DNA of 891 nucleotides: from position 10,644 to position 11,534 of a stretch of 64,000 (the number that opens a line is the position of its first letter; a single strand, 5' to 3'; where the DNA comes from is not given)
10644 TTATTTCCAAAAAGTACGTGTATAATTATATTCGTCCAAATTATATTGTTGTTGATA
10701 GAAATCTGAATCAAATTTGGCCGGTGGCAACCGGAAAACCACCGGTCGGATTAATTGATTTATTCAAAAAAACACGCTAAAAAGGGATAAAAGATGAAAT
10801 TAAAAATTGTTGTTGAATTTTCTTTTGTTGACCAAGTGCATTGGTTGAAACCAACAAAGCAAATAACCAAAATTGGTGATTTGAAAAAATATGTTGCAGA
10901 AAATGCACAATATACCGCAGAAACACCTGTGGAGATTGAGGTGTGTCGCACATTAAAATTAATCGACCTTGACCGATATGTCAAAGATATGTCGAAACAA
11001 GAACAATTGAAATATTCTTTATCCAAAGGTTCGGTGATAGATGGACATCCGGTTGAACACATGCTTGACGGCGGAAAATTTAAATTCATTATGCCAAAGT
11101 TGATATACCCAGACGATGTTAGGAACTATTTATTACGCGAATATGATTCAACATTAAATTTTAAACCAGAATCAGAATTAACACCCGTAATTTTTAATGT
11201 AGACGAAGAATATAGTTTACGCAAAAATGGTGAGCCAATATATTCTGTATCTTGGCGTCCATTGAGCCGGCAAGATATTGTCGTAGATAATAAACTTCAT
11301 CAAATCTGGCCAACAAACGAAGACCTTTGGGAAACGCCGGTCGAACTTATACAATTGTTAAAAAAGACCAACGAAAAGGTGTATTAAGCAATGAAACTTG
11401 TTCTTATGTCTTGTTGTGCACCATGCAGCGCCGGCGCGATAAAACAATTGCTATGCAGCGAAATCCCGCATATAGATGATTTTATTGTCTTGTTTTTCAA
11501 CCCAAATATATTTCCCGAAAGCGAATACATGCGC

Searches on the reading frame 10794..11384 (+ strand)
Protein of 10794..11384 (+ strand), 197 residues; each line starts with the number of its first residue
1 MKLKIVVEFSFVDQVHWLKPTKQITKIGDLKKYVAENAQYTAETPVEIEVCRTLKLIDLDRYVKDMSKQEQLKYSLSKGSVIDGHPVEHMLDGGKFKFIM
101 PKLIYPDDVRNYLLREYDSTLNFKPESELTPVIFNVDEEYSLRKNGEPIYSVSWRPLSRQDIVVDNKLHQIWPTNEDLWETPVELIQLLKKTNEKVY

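Call 4: search_protein_families(library=pfam, proteins=[window:10794-11384:+], max_evalue=1)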
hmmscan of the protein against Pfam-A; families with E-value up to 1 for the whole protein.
window:10794-11384:+ (197 aa): 0 families

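Call 5: search_protein_families(library=phrogs, proteins=[window:10794-11384:+], max_evalue=1)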
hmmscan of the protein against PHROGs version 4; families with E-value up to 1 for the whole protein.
window:10794-11384:+ (197 aa): 1 family
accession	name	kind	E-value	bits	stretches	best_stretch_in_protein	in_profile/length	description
phrog_30569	-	unknown function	0.069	14.6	1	15-72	47-94/102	-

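Call 11: search_protein_families(library=ncbifam, proteins=[window:10794-11384:+], max_evalue=1)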
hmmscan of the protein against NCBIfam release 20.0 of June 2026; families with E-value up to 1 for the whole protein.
window:10794-11384:+ (197 aa): 0 families

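Call 19: predict_structure(alignment_id=A3)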
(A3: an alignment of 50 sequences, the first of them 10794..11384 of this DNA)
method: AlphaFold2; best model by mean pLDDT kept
length: 197 residues; sequences in the alignment: 50
mean_pLDDT: 90.7   pTM: 0.82
mean pLDDT of the five models: 90.7, 90.6, 88.9, 88.0, 86.8
residues with pLDDT >= 90: 146; 70-90: 44; 50-70: 7; < 50: 0
segments of 3 or more residues with pLDDT < 50: none
pLDDT, mean of each block of 10 residues (from residue 1): 94 78 90 89 89 95 95 87 94 95 95 95 95 90 85 95 95 81 94 78
secondary structure, 60 per line:
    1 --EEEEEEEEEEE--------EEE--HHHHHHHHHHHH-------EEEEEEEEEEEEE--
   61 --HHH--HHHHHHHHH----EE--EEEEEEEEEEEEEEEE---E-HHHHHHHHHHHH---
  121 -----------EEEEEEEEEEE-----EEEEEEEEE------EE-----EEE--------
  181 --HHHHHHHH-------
elements in order: E3-13 E22-24 H27-38 E46-58 H68-76 E85-100 H106-117 E132-142 E148-156 E170-172 H183-190

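Call 26: fold_search(model_id=the predicted structure, library=pdb)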
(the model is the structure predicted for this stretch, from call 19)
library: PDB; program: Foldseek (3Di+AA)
matches with E <= 10: 199; with E <= 0.001: 0
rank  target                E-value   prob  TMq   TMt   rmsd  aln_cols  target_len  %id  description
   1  4heb_B                8.5e-01  0.06  0.14  0.14  17.3       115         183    9  The Crystal structure of Maf protein of Bacillus subtilis (released 2012-10-24)
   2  2p5x_B                1.2e+00  0.06  0.16  0.16  18.8       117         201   12  Crystal structure of Maf domain of human N-acetylserotonin O-methyltransferase-like protein (released 2007-03-27)
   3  5xgt_A                1.2e+00  0.02  0.09  0.14  18.7       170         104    7  Crystal structure of the N-terminal domain of Staphylococcus aureus single-stranded DNA-binding protein SsbA at 1.82 a (released 2017-08-09)
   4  9myj_B                1.2e+00  0.01  0.11  0.07  22.4       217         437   11  Structure of P. gingivalis PorK and PorN complexes from cryo electron microscopy (released 2025-07-16)
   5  3gbj_A                1.3e+00  0.14  0.24  0.17   6.0       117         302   13  Crystal structure of the motor domain of kinesin KIF13B bound with ADP (released 2009-03-03)
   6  1i5s                  1.3e+00  0.09  0.21  0.14   6.9       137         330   11  CRYSTAL STRUCTURE OF THE KIF1A MOTOR DOMAIN COMPLEXED WITH MG-ADP (released 2001-05-30)
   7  6wwg_K                1.4e+00  0.10  0.22  0.13   7.7       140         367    6  KIF14[391-772] dimer two-heads-bound state - ADP-AlFx in complex with a microtubule (released 2021-05-05)
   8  4heb_A                1.6e+00  0.04  0.14  0.14  16.8       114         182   10  The Crystal structure of Maf protein of Bacillus subtilis (released 2012-10-24)
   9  4p0e_A                1.6e+00  0.04  0.14  0.14  17.1       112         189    7  YhdE E33A (p212121 space group) (released 2014-04-30)
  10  2zfm                  1.8e+00  0.08  0.18  0.11   6.6        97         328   11  Crystal Structure of the Kif1A Motor Domain After Mg Release (released 2008-09-23)
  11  4p0e_B                1.8e+00  0.04  0.14  0.14  17.1       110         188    7  YhdE E33A (p212121 space group) (released 2014-04-30)
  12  1ex2_A                1.8e+00  0.03  0.13  0.14  17.5       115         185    9  CRYSTAL STRUCTURE OF BACILLUS SUBTILIS MAF PROTEIN (released 2000-06-14)
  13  5fyw_B                2.0e+00  0.01  0.11  0.03  17.3       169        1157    9  Transcription initiation complex structures elucidate DNA opening (OC) (released 2016-05-18)
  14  7eob                  2.1e+00  0.08  0.18  0.11   7.2        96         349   14  Crystal structure of KIF1A Motor-Neck domain E239K mutant with ADP-Mg-AlFx (released 2021-12-29)
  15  5w3d_B                2.1e+00  0.03  0.14  0.10   6.3        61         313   11  The structure of kinesin-14 wild-type Ncd-ADP dimer (released 2017-12-20)
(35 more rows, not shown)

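Call 38: search_protein_representatives(alignment_id=A3)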
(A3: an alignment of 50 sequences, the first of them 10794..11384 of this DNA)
Query: 50 sequences, 175 profile positions. Proteins with E-value up to 0.001 (for the whole library): 194; up to 1e-10: 126; up to 1e-30: 37. The best 150 are listed.
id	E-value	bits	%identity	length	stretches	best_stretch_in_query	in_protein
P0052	1.9e-57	210.2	-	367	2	1-171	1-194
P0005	4.5e-54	199.2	-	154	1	1-171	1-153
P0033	1.3e-51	191.2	-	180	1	1-175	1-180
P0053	1.1e-43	165.4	-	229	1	1-175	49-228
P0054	7.6e-43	162.6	-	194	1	1-175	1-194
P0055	1.1e-42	162.1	-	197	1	1-175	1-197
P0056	1.9e-40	154.8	-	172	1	4-171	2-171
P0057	6.1e-39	149.9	-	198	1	6-171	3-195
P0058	1.1e-36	142.6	-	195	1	1-170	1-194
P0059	1.7e-36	142.0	-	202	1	1-175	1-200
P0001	2.3e-36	141.6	-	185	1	1-175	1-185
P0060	4.3e-36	140.7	-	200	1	1-175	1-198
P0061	2.1e-35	138.4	-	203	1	1-174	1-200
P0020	2.9e-35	138.0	-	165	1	4-171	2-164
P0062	3.1e-35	137.9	-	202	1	1-175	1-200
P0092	3.5e-28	114.9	-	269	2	1-174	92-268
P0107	4.0e-24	101.7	-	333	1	66-175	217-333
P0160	2.4e-13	66.6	-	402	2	65-167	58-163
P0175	1.6e-10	57.4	-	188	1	106-173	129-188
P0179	9.9e-10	54.8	-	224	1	31-171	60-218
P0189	9.3e-09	51.6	-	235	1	25-174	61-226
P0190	2.2e-08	50.4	-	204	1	25-154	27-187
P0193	3.2e-08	49.9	-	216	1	140-175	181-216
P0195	5.4e-08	49.2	-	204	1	14-168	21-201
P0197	7.7e-08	48.7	-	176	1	16-168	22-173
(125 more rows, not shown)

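Call 40: search_protein_families(library=pfam, proteins=[P0193, P0107, P0160, P0092, P0175, P0189, P0179, P0053, P0052, P0195], max_evalue=0.1)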
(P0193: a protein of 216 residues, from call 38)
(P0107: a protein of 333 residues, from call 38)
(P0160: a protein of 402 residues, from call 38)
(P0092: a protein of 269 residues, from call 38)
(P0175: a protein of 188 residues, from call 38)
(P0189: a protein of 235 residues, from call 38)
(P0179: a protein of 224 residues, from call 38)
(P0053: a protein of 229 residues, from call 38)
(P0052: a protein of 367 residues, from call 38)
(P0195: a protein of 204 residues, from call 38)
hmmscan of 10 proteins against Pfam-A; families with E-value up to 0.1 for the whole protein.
P0193 (216 aa): 1 family
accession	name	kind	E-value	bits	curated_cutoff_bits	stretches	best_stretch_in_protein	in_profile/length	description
PF13884.11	Peptidase_S74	-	7.5e-13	49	22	1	118-171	1-58/58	Chaperone of endosialidase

P0107 (333 aa): 2 families
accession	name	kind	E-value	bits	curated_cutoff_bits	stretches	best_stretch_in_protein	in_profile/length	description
PF13495.12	Phage_int_SAM_4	-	4.6e-05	24.2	27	1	13-64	5-58/85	Phage integrase, N-terminal SAM-like domain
PF02899.23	Phage_int_SAM_1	-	0.0058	17.3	22.3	1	12-66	3-57/83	Phage integrase, N-terminal SAM-like domain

P0160 (402 aa): 1 family
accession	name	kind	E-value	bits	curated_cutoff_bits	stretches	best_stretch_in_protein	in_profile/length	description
PF19244.4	Poly_A_pol_cat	-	0.024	15.3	30.2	0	66-114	40-88/131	Poly(A) polymerase catalytic subunit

P0092 (269 aa): 2 families
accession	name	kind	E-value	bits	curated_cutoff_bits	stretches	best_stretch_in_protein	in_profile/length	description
PF17518.7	DUF5443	-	0.0041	16.6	25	1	8-110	135-236/344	Family of unknown function (DUF5443)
PF13048.12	DUF3908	-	0.065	13.9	22.9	0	110-196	22-109/134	Protein of unknown function (DUF3908)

P0175 (188 aa): 0 families

P0189 (235 aa): 0 families

P0179 (224 aa): 0 families

P0053 (229 aa): 0 families

P0052 (367 aa): 2 families
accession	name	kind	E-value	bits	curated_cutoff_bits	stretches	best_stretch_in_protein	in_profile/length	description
PF23111.1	N1_PEX6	-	0.0079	16.8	28.1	0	285-357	2-73/82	PEX6 N1 domain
PF07268.16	EppA_BapA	-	0.024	15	29.1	0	247-294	69-119/138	Exported protein precursor (EppA/BapA)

P0195 (204 aa): 0 families

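Call 42: find_encoding_contigs(protein=P0193, flank=10000, max_places=3)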
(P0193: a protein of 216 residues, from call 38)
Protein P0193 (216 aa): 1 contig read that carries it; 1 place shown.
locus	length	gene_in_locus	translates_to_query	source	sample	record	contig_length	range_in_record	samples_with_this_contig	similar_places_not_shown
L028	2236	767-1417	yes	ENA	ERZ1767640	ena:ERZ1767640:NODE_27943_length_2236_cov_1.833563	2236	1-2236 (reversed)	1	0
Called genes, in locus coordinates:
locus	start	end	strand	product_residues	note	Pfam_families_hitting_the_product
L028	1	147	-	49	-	?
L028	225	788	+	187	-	PF12833:HTH_18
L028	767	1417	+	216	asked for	PF13884:Peptidase_S74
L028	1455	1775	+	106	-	-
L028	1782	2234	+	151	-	?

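Call 47: fold_search(model_id=the predicted structure, library=viral)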
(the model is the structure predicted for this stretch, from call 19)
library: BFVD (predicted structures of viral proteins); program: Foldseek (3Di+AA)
matches with E <= 10: 389; with E <= 0.001: 0
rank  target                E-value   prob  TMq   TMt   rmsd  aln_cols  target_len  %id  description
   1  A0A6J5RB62            5.9e-02  0.08  0.14  0.10  18.7       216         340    9  Single-stranded DNA-binding protein [uncultured Caudovirales phage]
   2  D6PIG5                1.0e-01  0.18  0.21  0.25  15.7       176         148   10  (no name in the UniProt tables at hand)
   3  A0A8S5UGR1            1.6e-01  0.11  0.15  0.09  15.8       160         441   12  SprT-like family protein [Myoviridae sp. ctshb19]
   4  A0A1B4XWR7            2.6e-01  0.05  0.14  0.09  18.0       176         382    8  Single-stranded DNA-binding protein [Tenacibaculum phage pT24]
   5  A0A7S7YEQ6            2.7e-01  0.07  0.11  0.09  19.1       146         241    8  Uncharacterized protein [Medusavirus stheno T3]
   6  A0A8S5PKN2            2.9e-01  0.38  0.24  0.42  14.0       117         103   10  Uncharacterized protein [Myoviridae sp. ctsK93]
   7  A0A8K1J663            2.9e-01  0.02  0.08  0.09  21.7       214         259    8  Matrix protein [Apis rhabdovirus 3]
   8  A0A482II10            3.3e-01  0.25  0.17  0.27   5.9        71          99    8  (no name in the UniProt tables at hand)
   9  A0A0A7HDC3            3.3e-01  0.12  0.19  0.15  17.5       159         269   10  (no name in the UniProt tables at hand)
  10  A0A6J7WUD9            4.2e-01  0.21  0.19  0.35  13.6        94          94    7  Uncharacterized protein [uncultured Caudovirales phage]
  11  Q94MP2                4.4e-01  0.12  0.23  0.23  14.2       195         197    7  p77 [Myxococcus phage Mx8]
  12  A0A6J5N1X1            4.7e-01  0.09  0.22  0.06  17.6       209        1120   11  Uncharacterized protein [uncultured Caudovirales phage]
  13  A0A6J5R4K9            5.0e-01  0.04  0.13  0.12  16.9       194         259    8  Uncharacterized protein [uncultured Caudovirales phage]
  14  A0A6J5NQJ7            5.6e-01  0.20  0.24  0.37  11.3       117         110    8  Uncharacterized protein [uncultured Caudovirales phage]
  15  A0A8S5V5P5            5.6e-01  0.07  0.23  0.10  20.4       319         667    9  Tail protein [Myoviridae sp. ct4uh47]
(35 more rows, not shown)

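Call 50: search_solved_structures(query=A3, max_evalue=10, show_alignments=2)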
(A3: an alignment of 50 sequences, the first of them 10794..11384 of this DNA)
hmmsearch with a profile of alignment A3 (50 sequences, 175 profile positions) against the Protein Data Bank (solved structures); distinct sequences matched with E-value up to 10: 0.

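Call 59: search_protein_families(library=padloc, proteins=[window:10794-11384:+, P0195, P0179], max_evalue=0.1)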
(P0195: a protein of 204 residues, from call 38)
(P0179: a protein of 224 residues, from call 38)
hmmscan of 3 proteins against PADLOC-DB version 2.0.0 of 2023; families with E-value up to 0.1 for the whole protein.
window:10794-11384:+ (197 aa): 0 families

P0195 (204 aa): 0 families

P0179 (224 aa): 1 family
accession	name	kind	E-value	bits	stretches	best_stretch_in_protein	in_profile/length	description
PDLC01212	Cmr6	-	0.0068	13.5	1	90-218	351-480/499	"CAS-III-B,CAS-III-C; effector_G7"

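Call 63: find_encoding_contigs(protein=P0179, flank=8000, max_places=2)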
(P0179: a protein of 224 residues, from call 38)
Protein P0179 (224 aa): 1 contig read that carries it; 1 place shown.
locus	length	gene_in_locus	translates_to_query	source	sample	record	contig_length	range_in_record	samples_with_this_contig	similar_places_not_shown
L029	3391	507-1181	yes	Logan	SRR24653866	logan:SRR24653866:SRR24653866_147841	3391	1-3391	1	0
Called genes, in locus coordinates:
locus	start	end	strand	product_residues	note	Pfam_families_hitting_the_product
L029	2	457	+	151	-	?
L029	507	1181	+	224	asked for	-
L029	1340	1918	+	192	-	PF00383:dCMP_cyt_deam_1, PF14437:MafB19-deam, PF14439:Bd3614-deam (weak)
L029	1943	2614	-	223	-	-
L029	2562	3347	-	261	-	-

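Call 64: find_encoding_contigs(protein=P0195, flank=8000, max_places=2)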
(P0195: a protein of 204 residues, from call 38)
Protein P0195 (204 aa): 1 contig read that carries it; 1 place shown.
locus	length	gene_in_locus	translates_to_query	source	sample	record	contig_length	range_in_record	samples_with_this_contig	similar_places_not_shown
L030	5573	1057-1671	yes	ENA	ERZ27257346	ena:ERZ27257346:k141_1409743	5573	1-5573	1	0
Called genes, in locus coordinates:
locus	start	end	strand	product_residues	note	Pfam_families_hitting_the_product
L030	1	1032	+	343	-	?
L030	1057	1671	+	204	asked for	-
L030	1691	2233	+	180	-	PF02677:QueH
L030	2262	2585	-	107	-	-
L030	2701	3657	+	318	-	PF00698:Acyl_transf_1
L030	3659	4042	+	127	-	-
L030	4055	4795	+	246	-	PF00106:adh_short, PF08659:KR, PF01370:Epimerase (weak), PF13460:NAD_binding_10 (weak), PF13561:adh_short_C2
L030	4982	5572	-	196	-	?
